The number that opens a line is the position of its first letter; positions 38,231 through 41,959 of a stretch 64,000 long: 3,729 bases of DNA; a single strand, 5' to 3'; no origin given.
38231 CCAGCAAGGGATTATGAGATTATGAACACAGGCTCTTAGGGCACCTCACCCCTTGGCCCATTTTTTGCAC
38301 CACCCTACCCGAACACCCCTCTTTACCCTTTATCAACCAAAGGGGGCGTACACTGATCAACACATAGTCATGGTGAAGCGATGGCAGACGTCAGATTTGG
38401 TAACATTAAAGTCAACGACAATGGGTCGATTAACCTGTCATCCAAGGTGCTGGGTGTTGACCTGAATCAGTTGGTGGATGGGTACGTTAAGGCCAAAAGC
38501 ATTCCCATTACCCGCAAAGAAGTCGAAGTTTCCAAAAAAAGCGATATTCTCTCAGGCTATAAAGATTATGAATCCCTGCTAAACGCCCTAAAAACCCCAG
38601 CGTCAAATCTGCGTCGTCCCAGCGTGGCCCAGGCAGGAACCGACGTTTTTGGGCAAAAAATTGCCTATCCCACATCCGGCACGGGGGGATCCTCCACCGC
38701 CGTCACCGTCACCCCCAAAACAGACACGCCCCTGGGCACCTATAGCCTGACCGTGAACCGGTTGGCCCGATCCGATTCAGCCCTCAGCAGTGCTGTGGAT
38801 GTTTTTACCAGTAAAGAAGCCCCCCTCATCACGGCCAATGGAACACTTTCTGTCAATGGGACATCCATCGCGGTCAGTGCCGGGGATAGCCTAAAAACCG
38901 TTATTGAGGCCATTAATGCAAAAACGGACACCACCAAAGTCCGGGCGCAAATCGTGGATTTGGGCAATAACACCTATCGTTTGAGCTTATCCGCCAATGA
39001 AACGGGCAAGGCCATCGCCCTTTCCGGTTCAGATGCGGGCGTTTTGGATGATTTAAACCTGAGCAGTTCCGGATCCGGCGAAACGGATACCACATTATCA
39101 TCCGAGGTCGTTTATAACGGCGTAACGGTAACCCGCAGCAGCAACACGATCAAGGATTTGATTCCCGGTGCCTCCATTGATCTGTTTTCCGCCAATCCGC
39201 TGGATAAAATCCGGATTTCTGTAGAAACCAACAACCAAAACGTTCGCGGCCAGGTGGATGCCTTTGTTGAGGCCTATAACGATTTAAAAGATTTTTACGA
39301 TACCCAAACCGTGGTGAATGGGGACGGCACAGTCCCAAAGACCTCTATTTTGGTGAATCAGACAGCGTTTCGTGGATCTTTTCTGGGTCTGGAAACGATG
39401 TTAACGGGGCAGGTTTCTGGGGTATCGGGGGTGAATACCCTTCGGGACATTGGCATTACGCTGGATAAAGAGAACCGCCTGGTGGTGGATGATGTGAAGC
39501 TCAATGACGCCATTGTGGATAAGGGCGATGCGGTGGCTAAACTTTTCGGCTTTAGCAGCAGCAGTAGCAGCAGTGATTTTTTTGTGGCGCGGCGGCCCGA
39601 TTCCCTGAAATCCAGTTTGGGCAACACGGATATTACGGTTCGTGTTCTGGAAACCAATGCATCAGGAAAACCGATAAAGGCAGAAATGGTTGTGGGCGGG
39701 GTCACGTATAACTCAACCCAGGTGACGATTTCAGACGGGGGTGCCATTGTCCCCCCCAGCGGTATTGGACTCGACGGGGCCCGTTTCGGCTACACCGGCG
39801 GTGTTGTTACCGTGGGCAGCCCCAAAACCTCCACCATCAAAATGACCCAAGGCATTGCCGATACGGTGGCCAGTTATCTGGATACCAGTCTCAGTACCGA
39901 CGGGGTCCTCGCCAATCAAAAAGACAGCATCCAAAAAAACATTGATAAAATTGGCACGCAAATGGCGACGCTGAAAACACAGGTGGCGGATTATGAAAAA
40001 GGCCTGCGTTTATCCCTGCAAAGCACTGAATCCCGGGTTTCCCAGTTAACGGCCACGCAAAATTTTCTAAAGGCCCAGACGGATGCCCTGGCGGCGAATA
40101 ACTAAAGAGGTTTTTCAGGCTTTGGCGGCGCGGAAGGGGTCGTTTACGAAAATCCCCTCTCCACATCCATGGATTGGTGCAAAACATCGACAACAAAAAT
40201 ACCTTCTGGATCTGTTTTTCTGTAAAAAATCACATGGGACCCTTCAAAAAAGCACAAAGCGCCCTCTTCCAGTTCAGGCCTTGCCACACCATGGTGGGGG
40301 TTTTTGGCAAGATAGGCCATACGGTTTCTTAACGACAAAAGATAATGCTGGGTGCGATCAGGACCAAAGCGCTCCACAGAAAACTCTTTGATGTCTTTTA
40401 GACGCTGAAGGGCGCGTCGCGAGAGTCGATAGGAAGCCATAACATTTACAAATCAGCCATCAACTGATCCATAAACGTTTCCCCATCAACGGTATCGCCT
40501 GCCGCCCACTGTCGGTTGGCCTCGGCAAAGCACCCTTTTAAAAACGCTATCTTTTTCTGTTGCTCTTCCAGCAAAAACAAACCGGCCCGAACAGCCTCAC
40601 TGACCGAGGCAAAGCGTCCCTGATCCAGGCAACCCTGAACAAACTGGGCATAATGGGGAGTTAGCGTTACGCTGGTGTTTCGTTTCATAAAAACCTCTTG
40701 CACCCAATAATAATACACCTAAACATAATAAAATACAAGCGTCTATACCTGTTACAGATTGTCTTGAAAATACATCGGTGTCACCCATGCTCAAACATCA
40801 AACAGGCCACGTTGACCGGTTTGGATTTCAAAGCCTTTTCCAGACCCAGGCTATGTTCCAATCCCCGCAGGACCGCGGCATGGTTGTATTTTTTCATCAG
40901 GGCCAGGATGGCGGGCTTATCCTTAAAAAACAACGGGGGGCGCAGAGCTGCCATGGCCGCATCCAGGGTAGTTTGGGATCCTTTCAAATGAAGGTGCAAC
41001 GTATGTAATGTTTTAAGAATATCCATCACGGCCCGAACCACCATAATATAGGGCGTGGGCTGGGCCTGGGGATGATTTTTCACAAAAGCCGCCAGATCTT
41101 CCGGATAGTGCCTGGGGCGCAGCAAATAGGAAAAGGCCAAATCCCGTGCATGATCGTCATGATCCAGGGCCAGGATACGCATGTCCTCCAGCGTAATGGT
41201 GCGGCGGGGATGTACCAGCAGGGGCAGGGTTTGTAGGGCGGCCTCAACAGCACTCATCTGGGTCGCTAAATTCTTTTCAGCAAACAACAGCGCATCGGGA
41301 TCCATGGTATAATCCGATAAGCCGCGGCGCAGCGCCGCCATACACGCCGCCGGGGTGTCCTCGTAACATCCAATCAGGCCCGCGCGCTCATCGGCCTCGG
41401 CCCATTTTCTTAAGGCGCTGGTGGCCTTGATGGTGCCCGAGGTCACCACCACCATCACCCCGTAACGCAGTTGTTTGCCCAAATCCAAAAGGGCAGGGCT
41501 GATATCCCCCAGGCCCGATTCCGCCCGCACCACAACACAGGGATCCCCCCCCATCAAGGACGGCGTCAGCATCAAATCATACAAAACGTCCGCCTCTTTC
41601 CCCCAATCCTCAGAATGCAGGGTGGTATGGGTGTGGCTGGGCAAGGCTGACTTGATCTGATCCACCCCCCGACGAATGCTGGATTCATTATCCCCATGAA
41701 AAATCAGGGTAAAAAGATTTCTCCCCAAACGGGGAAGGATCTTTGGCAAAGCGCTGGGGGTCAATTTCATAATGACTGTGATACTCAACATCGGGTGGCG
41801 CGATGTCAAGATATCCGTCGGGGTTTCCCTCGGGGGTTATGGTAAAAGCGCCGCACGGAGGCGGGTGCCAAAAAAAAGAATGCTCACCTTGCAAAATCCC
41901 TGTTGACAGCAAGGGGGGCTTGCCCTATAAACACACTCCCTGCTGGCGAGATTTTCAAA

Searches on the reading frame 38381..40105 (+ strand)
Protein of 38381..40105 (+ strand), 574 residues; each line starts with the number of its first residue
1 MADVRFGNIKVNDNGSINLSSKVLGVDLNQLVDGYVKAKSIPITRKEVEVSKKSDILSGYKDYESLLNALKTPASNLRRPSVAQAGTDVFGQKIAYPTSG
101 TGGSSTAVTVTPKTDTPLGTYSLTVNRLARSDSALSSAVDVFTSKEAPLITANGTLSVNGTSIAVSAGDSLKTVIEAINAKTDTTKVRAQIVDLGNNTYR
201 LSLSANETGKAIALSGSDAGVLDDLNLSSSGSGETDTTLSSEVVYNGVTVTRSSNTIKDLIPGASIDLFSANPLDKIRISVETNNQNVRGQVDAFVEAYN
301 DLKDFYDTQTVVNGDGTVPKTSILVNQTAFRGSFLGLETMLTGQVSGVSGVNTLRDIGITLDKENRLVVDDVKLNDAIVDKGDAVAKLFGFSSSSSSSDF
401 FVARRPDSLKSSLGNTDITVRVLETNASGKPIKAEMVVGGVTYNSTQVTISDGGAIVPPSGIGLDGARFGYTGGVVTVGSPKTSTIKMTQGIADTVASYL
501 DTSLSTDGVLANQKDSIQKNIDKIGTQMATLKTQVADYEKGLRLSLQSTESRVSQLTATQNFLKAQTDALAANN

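Call 45: search_protein_families(library=pfam, proteins=[window:38381-40105:+], max_evalue=0.00001)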
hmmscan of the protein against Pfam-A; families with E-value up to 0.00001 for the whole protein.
window:38381-40105:+ (574 aa): 3 families
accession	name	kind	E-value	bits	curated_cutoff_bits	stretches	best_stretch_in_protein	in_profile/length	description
PF07195.17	FliD_C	-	6.8e-30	104.7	25.4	1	241-544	4-222/236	Flagellar hook-associated protein 2 C-terminus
PF02465.23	FliD_N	-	1.2e-10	42.3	24.8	1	25-132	2-97/97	Flagellar hook-associated protein 2 N-terminus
PF07196.18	Flagellin_IN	-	5.1e-07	30.2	22.7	1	159-206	5-54/55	Flagellin hook IN motif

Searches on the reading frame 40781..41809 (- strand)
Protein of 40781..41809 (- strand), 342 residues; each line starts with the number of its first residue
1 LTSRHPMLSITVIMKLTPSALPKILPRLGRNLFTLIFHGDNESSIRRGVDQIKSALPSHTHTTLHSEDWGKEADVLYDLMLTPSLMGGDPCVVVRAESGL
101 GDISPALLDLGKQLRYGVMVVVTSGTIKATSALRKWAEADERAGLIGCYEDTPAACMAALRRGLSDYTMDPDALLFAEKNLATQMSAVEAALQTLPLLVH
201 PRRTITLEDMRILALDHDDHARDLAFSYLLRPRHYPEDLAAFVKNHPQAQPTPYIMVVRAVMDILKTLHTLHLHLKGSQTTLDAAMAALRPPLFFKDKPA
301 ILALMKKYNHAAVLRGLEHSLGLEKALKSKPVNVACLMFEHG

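Call 45: search_protein_families(library=pfam, proteins=[window:40781-41809:-], max_evalue=0.00001)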
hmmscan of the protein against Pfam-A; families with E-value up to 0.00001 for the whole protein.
window:40781-41809:- (342 aa): 0 families

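Call 46: search_protein_families(library=ncbifam, proteins=[window:40781-41809:-], max_evalue=0.001)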
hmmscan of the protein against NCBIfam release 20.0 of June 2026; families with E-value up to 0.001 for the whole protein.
window:40781-41809:- (342 aa): 2 families
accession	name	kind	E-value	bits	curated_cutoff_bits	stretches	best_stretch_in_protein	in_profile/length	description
TIGR01128.2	holA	equivalog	1e-12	48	80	1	36-333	3-304/316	DNA polymerase III subunit delta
NF005134.0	PRK06585.1-1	equivalog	1.2e-06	27.8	478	1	119-321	101-301/326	DNA polymerase III subunit delta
